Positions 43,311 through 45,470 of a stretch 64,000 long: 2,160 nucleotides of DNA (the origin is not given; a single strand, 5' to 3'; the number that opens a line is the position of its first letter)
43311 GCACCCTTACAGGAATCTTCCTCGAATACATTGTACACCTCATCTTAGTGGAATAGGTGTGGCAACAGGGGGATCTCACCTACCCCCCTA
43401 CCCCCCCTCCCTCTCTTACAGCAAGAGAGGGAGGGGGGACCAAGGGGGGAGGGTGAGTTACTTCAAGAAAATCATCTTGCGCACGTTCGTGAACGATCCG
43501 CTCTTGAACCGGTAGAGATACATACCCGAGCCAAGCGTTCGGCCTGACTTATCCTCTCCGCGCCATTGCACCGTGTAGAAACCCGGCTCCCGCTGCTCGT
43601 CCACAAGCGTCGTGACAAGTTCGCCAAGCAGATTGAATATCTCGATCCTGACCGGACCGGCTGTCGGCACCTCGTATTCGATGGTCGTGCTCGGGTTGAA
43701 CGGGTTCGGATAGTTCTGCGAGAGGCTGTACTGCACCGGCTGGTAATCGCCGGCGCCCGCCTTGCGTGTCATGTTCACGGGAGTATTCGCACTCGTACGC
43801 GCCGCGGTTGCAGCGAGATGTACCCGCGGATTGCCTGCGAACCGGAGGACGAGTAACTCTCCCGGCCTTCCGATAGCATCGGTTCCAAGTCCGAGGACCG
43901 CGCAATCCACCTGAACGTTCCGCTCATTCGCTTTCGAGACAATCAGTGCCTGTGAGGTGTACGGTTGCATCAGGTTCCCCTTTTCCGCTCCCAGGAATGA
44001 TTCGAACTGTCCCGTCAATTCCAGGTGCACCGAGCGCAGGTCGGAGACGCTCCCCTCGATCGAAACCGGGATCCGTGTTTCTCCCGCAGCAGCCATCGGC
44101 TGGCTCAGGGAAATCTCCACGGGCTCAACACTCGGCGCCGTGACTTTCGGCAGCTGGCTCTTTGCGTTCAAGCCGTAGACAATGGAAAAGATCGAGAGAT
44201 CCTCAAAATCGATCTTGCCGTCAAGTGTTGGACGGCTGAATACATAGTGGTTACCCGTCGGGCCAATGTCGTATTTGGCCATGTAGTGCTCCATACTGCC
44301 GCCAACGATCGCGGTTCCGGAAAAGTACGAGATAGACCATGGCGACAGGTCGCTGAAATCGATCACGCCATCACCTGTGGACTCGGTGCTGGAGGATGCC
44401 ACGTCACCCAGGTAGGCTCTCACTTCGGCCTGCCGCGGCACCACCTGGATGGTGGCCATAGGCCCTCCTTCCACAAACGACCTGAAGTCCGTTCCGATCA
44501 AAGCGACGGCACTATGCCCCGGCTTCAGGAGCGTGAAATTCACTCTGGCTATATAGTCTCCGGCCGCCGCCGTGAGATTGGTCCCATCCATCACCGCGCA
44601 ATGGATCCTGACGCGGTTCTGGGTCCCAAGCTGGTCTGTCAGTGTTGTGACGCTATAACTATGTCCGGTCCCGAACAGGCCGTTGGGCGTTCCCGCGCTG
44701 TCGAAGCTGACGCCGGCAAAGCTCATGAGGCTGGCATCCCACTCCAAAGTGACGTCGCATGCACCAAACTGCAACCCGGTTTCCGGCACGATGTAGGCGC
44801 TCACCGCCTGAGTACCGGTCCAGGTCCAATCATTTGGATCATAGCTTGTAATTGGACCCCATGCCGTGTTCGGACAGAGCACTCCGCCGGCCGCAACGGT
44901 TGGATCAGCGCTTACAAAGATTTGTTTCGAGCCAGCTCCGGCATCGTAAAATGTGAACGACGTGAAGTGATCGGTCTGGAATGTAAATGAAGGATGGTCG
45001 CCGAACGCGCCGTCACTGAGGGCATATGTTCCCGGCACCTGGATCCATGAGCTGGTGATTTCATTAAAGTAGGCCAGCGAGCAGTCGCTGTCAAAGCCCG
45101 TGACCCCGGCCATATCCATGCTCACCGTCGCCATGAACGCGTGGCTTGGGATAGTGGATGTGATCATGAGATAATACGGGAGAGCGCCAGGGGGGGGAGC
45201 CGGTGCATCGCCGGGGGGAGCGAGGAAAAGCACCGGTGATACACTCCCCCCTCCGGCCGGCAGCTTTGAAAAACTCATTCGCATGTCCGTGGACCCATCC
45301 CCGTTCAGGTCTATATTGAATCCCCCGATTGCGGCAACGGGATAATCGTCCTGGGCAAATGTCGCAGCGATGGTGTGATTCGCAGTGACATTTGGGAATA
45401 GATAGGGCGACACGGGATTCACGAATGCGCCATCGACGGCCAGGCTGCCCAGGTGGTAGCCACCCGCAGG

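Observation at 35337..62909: About 28-kb array of giant T9SS surface proteins sharing a cohesin-like, dockerin-like, CTD module; plus a stand-alone dockerin protein and stand-alone cohesin proteins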

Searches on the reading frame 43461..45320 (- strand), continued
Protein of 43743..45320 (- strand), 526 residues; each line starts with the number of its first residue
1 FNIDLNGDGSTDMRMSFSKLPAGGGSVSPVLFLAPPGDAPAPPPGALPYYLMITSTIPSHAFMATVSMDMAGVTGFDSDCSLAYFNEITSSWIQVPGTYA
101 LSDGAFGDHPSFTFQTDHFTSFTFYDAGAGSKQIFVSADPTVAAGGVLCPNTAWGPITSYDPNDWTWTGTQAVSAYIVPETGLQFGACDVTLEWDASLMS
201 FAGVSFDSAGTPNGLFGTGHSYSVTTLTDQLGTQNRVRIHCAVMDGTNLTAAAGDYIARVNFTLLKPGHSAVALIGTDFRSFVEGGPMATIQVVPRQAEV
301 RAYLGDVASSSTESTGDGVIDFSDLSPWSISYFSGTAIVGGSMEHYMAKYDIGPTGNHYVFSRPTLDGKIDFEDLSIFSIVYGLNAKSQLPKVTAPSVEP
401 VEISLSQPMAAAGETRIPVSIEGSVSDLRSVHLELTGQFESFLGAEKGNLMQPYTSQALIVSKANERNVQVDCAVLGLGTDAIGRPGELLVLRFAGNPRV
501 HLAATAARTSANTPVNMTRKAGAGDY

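Call 51: find_encoding_contigs(protein=P0005, flank=10000, max_places=2)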
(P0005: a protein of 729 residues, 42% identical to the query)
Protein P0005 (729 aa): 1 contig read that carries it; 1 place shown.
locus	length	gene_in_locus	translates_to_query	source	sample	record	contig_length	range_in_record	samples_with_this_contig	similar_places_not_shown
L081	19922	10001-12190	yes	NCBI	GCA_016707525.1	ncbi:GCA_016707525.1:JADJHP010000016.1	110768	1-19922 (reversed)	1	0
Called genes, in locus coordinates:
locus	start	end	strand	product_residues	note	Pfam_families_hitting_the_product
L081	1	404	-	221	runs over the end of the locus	PF22175:Ogg-HhH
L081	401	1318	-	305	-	PF00730:HhH-GPD, PF00633:HHH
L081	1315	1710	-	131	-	PF00293:NUDIX, PF14815:NUDIX_4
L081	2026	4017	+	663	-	PF00072:Response_reg, PF00989:PAS, PF08448:PAS_4 (weak), PF13188:PAS_8 (weak), PF00989:PAS, PF08448:PAS_4 (weak), PF13426:PAS_9, PF02518:HATPase_c, +4 more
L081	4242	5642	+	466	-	PF00072:Response_reg, PF00158:Sigma54_activat, PF14532:Sigma54_activ_2, PF25601:AAA_lid_14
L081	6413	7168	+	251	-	PF07602:DUF1565 (weak), PF13229:Beta_helix (weak)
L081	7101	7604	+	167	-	-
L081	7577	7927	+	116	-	-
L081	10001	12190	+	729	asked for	PF13860:FlgD_ig, PF18962:Por_Secre_tail (weak)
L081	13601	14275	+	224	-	-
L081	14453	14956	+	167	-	-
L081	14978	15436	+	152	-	-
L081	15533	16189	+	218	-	PF05048:NosD (weak), PF13229:Beta_helix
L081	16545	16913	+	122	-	-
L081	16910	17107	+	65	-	-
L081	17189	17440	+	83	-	-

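Call 52: find_encoding_contigs(protein=P0022, flank=10000, max_places=2)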
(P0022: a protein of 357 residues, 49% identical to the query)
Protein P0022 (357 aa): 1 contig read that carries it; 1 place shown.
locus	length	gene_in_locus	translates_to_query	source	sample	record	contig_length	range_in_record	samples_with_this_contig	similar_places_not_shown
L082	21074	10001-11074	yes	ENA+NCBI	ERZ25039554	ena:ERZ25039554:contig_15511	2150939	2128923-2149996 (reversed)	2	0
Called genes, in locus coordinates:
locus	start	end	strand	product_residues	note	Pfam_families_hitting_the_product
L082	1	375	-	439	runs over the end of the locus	?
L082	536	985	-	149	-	PF00293:NUDIX, PF14815:NUDIX_4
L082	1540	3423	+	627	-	PF00072:Response_reg, PF12860:PAS_7 (faint), PF00989:PAS, PF08448:PAS_4, PF13188:PAS_8, PF13426:PAS_9, PF02518:HATPase_c, PF14501:HATPase_c_5 (weak)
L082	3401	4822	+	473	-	PF00072:Response_reg, PF00158:Sigma54_activat, PF14532:Sigma54_activ_2, PF25601:AAA_lid_14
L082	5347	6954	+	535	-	PF05048:NosD (weak)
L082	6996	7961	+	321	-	PF13229:Beta_helix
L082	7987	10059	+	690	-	PF13229:Beta_helix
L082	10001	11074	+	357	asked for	PF13860:FlgD_ig, PF18962:Por_Secre_tail (weak)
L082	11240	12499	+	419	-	-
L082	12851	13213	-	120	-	PF12728:HTH_17 (weak)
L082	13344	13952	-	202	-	PF07638:Sigma70_ECF (faint), PF04542:Sigma70_r2, PF04545:Sigma70_r4, PF08281:Sigma70_r4_2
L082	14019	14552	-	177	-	PF13302:Acetyltransf_3, PF00583:Acetyltransf_1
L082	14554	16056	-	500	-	PF00884:Sulfatase, PF01663:Phosphodiest (faint), PF16347:SGSH_C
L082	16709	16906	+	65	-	-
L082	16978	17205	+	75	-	-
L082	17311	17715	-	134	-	PF12838:Fer4_7, PF13187:Fer4_9, PF13484:Fer4_16 (faint)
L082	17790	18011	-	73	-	-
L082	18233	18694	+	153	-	PF01475:FUR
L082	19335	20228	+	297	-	-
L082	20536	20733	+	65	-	PF09957:VapB_antitoxin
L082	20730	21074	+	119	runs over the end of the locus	PF01850:PIN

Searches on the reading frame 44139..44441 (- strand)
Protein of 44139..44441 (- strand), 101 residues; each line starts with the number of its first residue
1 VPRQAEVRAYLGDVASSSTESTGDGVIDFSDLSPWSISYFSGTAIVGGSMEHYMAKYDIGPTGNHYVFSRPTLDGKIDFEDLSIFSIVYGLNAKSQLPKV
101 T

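Call 41: search_protein_families(library=pfam, alignment_id=A3, max_evalue=10)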
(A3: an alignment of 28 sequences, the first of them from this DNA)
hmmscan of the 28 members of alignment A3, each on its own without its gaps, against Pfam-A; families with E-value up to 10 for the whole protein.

A. member 1, seq(101 aa): 3 families
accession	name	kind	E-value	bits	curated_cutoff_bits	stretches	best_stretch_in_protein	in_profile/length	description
PF22349.1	Fervidolysin_SD2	-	0.02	15.5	26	1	10-50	14-54/113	Fervidolysin, second beta-sandwich domain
PF00036.39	EF-hand_1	-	0.03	14.3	25.4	1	74-82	14-22/29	EF hand domain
PF13202.12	EF-hand_5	-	0.094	12.7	25.9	1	74-83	13-22/25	EF hand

B. families by the number of members that match (of 28 scanned): 8 families
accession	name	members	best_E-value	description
PF00036.39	EF-hand_1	15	0.00085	EF hand domain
PF13202.12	EF-hand_5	8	0.0023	EF hand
PF13405.12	EF-hand_6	4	0.04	EF-hand domain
PF13833.12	EF-hand_8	3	0.11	EF-hand domain pair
PF13499.12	EF-hand_7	2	0.015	EF-hand domain pair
PF22349.1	Fervidolysin_SD2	1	0.02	Fervidolysin, second beta-sandwich domain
PF02197.22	RIIa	1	0.088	Regulatory subunit of type II PKA R-subunit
PF00404.24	Dockerin_1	1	0.2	Dockerin type I domain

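Call 43: search_protein_families(library=ncbifam, alignment_id=A3, max_evalue=1)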
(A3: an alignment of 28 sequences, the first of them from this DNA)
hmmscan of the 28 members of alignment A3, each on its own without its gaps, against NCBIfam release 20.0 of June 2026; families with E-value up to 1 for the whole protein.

A. member 1, seq(101 aa): 2 families
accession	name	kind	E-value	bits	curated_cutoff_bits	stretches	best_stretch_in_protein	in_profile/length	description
NF041520.1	flexitail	domain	0.0071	17.1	40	1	19-86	36-100/107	flexitail domain-containing putative surface protein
NF041540.1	dockerin_GC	domain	0.039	14.3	29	0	13-33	4-24/67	GC-type dockerin domain-anchored protein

B. families by the number of members that match (of 28 scanned): 3 families
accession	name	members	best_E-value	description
NF041540.1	dockerin_GC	24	5.3e-06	GC-type dockerin domain-anchored protein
NF041520.1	flexitail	23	8.9e-07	flexitail domain-containing putative surface protein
TIGR01753.1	flav_short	1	0.17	flavodoxin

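Call 44: predict_structure(alignment_id=A3)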
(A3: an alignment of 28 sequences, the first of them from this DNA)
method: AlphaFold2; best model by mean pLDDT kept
length: 101 residues; sequences in the alignment: 28
mean_pLDDT: 64.9   pTM: 0.42
mean pLDDT of the five models: 64.9, 60.2, 51.9, 51.6, 49.9
residues with pLDDT >= 90: 0; 70-90: 32; 50-70: 66; < 50: 3
segments of 3 or more residues with pLDDT < 50: none
pLDDT, mean of each block of 10 residues (from residue 1): 53 68 73 61 58 63 73 75 69 60 37
secondary structure, 60 per line:
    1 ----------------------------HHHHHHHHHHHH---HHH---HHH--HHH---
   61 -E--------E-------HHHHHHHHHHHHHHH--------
elements in order: H29-40 H79-93

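Call 48: fold_search(model_id=the predicted structure, library=pdb)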
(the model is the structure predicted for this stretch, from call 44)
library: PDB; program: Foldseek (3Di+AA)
matches with E <= 10: 0; with E <= 0.001: 0
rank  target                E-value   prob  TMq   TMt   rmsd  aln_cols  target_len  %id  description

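Call 57: find_homologous_proteins(query=A3, max_evalue=0.001)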
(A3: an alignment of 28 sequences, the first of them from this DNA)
Query A3 (28 sequences) (101 aa, profile of the alignment): 14 proteins with E <= 0.001 among 803 candidates.
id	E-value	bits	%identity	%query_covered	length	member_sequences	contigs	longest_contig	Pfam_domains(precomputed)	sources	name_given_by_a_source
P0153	2.6e-32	129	56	96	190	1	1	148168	-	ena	-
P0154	3.1e-23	100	58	63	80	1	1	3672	-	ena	-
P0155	3.3e-17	80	40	80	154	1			-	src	-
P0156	4.0e-17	80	44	72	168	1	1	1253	-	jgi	jgi:hypothetical protein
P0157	5.8e-15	73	36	79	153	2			-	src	-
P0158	1.2e-14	72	34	79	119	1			-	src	-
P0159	1.3e-14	72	38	79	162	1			-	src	-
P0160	1.5e-14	72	35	91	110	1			-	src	-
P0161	2.0e-14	71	39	77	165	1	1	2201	-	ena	-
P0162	1.2e-13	69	36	79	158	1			-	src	-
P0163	2.7e-13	68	38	79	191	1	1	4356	-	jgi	jgi:hypothetical protein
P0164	6.8e-13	67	35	79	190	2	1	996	-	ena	-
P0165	6.1e-12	63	57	50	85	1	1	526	-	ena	-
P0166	1.1e-6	47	38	45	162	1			-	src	-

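Call 61: search_protein_representatives(alignment_id=A3)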
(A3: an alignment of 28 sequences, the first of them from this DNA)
Query: 28 sequences, 101 profile positions. Proteins with E-value up to 0.001 (for the whole library): 1258; up to 1e-10: 531; up to 1e-30: 47. The best 150 are listed.
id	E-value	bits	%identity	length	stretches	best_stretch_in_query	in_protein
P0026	3.4e-49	181.4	-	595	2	3-100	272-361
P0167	8.4e-44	164.1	-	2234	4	6-92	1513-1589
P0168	4.2e-43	161.8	-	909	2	4-93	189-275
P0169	2.9e-38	146.3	-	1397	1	4-100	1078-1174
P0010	1.0e-37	144.5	-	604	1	4-100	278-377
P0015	1.4e-37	144.1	-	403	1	2-100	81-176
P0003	1.5e-37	144.0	-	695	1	2-100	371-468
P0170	2.9e-37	143.1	-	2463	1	2-100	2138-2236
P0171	4.3e-37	142.5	-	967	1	4-100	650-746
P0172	4.5e-37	142.5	-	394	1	4-99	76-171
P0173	6.2e-37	142.0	-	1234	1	2-100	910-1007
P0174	1.4e-36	140.8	-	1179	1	2-100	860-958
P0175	2.5e-36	140.1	-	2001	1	1-100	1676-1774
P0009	2.6e-36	140.0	-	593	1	2-100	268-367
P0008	2.9e-36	139.9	-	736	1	4-100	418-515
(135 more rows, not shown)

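Call 74: search_protein_families(library=pfam, alignment_id=A4, max_evalue=0.00001)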
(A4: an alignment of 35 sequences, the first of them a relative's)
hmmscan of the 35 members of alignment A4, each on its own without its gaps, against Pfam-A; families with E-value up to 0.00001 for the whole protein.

A. member 1, P0167 (2234 aa): 7 families
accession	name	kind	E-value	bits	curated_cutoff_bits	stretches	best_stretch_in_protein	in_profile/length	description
PF17963.7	Big_9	-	9.2e-66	219.2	23.6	4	876-968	1-89/89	Bacterial Ig domain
PF17892.7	Cadherin_5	-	8.6e-39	131.8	26.5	4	876-968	2-96/98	Cadherin-like domain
PF01839.29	FG-GAP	-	4.3e-32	109.9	22.1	3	115-153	1-37/37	FG-GAP repeat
PF17803.7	Cadherin_4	-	1.7e-27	96.1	25.1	4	1714-1776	9-71/71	Bacterial cadherin-like domain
PF13517.12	FG-GAP_3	-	2.6e-09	38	26.9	0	243-307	1-60/61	FG-GAP-like repeat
PF13860.13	FlgD_ig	-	2.1e-08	34.5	27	1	2162-2222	15-76/79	FlgD Ig-like domain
PF19076.6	CshA_repeat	-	4.6e-08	34.1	27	0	498-545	54-97/103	Surface adhesin CshA repetitive domain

B. families by the number of members that match (of 35 scanned): 31 families (the first 25 are shown)
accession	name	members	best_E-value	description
PF13860.13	FlgD_ig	19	2.7e-10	FlgD Ig-like domain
PF13229.12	Beta_helix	12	1.3e-20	Right handed beta helix region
PF18962.6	Por_Secre_tail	11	6.6e-13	Secretion system C-terminal sorting domain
PF05048.19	NosD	4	4.1e-09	Periplasmic copper-binding protein (NosD)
PF00963.24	Cohesin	4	1.2e-07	Cohesin domain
PF10102.14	DUF2341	2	4.5e-23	Domain of unknown function (DUF2341)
PF13472.12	Lipase_GDSL_2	2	3.6e-15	GDSL-like Lipase/Acylhydrolase family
PF00041.27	fn3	2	1.8e-13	Fibronectin type III domain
PF06439.18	3keto-disac_hyd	2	8e-09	3-keto-disaccharide hydrolase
PF00657.28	Lipase_GDSL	2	6.6e-08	GDSL-like Lipase/Acylhydrolase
PF17963.7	Big_9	1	9.2e-66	Bacterial Ig domain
PF17892.7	Cadherin_5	1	8.6e-39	Cadherin-like domain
PF01839.29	FG-GAP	1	4.3e-32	FG-GAP repeat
PF17803.7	Cadherin_4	1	1.7e-27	Bacterial cadherin-like domain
PF16656.11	Pur_ac_phosph_N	1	3.6e-26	Purple acid Phosphatase, N-terminal domain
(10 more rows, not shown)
